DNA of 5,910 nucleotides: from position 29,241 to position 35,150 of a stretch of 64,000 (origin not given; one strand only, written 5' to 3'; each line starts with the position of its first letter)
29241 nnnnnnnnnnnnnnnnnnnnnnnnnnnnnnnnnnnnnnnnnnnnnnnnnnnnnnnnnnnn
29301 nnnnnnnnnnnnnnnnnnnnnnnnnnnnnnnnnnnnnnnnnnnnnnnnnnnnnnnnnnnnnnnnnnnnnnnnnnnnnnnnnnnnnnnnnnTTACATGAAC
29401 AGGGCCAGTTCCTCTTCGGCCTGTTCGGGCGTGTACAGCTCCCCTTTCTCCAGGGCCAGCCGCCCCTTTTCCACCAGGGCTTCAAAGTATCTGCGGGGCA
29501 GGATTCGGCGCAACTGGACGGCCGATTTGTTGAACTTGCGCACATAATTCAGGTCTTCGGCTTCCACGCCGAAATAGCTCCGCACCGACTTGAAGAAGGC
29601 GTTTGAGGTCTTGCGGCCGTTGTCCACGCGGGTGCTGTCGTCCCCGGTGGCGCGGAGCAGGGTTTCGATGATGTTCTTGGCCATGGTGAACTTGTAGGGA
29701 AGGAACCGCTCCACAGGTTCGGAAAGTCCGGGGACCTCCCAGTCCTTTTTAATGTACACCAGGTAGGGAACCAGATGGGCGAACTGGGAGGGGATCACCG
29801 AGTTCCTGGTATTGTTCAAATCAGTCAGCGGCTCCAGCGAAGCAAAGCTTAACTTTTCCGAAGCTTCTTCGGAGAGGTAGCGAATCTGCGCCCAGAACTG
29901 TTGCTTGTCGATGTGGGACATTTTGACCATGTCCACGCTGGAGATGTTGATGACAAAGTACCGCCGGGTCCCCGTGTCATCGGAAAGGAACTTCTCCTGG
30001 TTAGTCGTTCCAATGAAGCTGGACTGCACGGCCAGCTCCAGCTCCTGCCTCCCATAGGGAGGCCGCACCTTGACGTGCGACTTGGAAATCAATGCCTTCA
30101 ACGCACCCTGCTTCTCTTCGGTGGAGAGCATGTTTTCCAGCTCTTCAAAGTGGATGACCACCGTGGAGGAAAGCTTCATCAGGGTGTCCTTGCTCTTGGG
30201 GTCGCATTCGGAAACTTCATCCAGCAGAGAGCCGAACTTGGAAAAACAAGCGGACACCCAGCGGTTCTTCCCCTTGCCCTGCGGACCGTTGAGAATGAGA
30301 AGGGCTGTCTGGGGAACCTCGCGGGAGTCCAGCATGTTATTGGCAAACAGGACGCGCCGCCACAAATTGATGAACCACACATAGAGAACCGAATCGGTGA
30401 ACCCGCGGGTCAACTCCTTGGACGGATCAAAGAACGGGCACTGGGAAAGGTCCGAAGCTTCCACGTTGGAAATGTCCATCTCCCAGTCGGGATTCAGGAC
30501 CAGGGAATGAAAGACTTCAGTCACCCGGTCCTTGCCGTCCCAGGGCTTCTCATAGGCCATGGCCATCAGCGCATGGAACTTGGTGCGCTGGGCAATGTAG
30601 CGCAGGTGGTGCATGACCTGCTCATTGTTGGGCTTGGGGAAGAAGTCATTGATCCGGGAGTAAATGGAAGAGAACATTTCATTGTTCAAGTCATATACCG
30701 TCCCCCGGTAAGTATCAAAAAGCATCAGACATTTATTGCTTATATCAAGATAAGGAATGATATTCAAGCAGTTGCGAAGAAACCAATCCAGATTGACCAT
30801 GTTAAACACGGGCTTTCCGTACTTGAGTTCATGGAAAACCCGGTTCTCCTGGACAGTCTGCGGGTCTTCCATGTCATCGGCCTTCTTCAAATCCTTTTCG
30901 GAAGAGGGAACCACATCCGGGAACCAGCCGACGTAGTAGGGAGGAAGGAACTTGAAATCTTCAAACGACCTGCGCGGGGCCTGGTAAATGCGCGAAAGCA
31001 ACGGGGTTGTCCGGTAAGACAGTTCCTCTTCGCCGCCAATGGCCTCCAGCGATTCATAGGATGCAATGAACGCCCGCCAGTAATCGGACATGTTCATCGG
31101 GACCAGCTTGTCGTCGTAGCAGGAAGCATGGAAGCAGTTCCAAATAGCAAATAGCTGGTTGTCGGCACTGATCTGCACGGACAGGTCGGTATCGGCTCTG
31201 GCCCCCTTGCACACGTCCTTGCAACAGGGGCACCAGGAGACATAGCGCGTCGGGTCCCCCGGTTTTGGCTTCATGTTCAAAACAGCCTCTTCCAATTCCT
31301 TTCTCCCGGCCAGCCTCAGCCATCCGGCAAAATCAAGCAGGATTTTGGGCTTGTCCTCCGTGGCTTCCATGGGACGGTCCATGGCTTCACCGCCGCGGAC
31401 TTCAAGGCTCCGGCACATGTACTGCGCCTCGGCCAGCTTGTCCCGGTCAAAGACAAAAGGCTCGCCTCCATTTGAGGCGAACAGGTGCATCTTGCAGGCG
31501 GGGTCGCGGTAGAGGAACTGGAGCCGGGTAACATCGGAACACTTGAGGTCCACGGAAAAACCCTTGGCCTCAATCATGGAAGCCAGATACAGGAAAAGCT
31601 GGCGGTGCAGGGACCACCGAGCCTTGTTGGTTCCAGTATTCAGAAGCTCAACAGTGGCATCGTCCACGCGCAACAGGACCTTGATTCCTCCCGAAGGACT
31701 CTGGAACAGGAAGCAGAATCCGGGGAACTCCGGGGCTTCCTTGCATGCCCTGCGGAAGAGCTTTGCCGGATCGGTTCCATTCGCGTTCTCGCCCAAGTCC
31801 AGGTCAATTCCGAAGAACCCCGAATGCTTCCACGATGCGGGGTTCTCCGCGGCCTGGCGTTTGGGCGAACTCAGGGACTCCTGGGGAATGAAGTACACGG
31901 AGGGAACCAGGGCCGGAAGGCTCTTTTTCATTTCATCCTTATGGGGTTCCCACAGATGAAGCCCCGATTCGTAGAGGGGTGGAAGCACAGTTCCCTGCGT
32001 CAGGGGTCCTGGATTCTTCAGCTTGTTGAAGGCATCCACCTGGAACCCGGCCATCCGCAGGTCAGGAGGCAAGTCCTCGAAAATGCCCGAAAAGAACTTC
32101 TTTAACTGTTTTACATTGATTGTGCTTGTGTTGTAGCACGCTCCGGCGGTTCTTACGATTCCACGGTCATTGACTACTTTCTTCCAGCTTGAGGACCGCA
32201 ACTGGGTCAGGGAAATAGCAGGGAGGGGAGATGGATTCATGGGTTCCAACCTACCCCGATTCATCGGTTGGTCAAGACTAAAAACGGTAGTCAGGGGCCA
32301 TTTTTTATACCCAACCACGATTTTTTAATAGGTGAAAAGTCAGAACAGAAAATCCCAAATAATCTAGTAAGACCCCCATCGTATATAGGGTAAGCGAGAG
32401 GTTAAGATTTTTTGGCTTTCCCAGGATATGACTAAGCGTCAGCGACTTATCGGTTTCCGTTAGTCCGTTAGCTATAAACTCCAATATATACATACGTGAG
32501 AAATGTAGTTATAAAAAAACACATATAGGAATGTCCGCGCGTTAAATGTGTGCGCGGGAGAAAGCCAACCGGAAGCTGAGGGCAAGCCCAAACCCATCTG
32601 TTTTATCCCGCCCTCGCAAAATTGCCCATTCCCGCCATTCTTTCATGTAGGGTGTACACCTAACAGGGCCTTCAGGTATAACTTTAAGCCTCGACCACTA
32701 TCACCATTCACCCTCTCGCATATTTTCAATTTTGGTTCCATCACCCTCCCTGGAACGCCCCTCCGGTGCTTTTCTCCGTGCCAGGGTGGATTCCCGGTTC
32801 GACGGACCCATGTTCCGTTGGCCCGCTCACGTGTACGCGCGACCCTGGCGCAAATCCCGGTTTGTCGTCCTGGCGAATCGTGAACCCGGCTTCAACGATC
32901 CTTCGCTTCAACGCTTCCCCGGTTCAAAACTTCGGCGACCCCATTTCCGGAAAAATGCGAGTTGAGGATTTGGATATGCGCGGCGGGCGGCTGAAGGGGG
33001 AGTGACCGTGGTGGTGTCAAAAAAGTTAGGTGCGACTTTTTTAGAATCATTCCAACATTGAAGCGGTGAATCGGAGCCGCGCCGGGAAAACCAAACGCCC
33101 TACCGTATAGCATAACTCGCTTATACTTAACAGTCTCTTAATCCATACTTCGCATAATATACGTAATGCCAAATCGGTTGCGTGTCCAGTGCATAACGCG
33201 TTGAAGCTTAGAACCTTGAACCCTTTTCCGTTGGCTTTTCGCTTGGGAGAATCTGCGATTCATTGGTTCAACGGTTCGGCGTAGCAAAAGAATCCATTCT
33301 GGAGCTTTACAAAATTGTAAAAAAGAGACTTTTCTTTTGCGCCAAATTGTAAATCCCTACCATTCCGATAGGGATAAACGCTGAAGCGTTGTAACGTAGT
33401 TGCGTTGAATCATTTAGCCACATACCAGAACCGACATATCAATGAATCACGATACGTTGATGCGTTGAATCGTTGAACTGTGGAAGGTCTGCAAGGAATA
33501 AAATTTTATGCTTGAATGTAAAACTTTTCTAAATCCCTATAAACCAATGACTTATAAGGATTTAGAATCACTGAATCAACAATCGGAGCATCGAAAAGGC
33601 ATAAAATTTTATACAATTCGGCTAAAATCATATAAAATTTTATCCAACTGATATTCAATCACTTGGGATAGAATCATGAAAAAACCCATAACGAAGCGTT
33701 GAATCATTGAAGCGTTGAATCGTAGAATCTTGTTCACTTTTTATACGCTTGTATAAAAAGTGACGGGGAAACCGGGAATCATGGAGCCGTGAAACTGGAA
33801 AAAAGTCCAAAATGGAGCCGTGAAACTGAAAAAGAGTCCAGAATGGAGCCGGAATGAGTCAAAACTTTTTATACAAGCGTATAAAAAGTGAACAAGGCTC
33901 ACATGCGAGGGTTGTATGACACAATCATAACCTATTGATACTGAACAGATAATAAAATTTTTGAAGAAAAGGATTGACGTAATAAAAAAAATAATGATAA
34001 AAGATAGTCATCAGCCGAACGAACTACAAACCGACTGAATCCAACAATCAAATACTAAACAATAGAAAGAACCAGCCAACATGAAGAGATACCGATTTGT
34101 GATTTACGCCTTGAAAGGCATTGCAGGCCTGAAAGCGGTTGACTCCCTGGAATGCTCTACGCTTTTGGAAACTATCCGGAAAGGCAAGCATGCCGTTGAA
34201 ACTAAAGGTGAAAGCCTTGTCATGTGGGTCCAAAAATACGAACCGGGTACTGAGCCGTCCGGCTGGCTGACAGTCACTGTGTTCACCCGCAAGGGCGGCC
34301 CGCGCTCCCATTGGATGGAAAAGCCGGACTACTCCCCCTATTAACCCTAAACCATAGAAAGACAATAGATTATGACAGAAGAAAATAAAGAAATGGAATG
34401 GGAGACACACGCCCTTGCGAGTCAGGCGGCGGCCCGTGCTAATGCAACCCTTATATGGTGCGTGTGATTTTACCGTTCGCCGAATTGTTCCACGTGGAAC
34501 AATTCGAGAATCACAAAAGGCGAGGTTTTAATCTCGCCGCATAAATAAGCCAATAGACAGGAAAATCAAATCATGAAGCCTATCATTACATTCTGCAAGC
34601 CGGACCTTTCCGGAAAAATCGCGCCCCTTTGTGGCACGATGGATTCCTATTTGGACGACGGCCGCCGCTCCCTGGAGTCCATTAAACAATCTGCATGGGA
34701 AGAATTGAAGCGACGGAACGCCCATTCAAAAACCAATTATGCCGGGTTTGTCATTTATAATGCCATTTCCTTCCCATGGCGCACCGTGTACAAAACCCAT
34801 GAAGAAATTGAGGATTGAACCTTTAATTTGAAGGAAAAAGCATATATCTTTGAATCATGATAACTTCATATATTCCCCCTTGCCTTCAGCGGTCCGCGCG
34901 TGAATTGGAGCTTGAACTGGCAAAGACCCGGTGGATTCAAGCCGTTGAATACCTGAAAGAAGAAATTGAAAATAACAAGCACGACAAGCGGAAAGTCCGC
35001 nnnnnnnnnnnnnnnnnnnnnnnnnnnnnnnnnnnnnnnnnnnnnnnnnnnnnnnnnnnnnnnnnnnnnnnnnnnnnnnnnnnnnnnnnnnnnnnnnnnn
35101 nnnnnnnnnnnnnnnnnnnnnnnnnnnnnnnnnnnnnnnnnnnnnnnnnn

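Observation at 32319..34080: A 1.76-kb divergent non-coding region packed with iterons and inverted repeats, a candidate origin and control hub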

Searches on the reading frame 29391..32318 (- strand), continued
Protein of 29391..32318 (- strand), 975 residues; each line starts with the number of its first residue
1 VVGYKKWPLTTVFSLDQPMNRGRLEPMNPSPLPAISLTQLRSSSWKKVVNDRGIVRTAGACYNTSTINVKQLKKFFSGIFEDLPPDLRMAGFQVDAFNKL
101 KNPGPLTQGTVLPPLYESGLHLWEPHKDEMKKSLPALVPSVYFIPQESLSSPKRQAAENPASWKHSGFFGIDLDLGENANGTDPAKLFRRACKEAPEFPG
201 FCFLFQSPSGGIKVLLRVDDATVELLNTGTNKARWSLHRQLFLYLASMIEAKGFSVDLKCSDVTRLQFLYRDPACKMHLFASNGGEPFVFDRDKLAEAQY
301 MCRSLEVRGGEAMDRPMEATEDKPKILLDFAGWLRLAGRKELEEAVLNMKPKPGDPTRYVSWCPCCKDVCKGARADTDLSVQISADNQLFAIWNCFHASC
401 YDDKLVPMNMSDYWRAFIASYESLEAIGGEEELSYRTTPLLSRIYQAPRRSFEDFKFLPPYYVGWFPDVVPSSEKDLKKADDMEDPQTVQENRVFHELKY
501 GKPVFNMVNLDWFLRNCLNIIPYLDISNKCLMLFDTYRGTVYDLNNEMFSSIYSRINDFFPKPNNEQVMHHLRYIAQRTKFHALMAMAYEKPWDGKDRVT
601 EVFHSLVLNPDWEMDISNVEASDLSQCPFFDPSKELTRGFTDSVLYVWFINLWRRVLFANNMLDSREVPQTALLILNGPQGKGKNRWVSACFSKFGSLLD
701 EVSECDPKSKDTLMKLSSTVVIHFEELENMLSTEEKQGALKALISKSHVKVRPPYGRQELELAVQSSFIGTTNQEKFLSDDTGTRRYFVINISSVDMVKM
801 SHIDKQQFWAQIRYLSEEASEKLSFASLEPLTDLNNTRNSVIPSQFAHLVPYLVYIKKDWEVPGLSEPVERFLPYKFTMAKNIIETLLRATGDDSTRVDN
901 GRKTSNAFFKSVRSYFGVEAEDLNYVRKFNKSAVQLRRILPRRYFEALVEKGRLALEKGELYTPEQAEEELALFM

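Call 82: find_encoding_contigs(protein=P0010, flank=10000, max_places=3)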
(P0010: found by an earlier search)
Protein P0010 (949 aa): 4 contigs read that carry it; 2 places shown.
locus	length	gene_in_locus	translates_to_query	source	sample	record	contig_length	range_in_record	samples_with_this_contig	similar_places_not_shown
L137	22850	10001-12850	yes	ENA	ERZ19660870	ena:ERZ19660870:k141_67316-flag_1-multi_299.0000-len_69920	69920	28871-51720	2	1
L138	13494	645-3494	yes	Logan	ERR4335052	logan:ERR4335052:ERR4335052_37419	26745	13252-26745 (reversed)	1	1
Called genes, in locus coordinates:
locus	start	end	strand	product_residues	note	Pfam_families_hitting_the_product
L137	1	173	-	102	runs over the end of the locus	-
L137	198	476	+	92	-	-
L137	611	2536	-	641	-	PF22745:Nlig-Ia (weak), PF01653:DNA_ligase_aden, PF12826:HHH_2 (faint), PF03120:OB_DNA_ligase, PF00533:BRCT (weak)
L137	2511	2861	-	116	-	-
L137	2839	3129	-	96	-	-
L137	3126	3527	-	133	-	-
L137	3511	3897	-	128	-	-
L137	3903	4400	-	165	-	-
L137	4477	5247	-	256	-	-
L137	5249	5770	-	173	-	-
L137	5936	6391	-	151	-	-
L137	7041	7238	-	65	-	-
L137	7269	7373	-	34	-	-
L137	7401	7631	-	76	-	-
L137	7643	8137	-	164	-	-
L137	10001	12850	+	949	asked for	PF05272:VapE-like_dom, PF19263:DUF5906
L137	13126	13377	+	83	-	-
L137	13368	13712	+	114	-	-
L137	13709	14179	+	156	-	-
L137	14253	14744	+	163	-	-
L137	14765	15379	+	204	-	PF02511:Thy1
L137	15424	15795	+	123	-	-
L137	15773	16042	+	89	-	-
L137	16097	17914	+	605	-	PF01612:DNA_pol_A_exo1 (faint), PF00476:DNA_pol_A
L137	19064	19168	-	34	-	-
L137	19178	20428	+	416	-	PF00271:Helicase_C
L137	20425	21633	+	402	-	PF10926:DUF2800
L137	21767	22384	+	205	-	PF01385:OrfB_IS605, PF07282:Cas12f1-like_TNB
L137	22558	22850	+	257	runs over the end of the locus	-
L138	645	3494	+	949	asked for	PF05272:VapE-like_dom, PF19263:DUF5906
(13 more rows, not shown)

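Call 86: search_protein_families(library=pfam, proteins=[L012:2874-3257:-, L011:4637-5452:+, L014:341-1024:+], max_evalue=0.05)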
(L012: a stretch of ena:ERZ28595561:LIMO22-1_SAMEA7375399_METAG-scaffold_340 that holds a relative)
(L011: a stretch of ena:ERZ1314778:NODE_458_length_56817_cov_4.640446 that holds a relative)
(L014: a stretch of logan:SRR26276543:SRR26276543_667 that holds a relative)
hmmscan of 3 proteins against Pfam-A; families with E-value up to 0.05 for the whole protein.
L012:2874-3257:- (127 aa): 0 families

L011:4637-5452:+ (271 aa): 0 families

L014:341-1024:+ (227 aa): 0 families

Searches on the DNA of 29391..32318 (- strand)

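Call 84: search_rna_families(sources=[L011, L012, L097, L038, L063, L080], threshold=gathering)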
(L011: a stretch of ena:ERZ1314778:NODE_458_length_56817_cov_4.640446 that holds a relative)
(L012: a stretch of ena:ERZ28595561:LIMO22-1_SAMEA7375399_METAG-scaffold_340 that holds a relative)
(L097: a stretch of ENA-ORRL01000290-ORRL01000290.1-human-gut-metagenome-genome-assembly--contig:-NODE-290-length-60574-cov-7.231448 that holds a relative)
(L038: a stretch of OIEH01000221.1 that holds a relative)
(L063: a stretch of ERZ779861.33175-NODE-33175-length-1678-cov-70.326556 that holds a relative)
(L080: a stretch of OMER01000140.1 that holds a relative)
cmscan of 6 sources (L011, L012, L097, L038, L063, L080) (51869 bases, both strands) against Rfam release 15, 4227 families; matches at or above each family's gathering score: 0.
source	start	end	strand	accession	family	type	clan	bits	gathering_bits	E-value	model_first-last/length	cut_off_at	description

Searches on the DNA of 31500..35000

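Call 7: search_rna_families(source=window, start=31500, end=35000, threshold=evalue, max_evalue=1)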
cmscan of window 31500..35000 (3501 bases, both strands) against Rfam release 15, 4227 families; matches with E-value up to 1: 0.
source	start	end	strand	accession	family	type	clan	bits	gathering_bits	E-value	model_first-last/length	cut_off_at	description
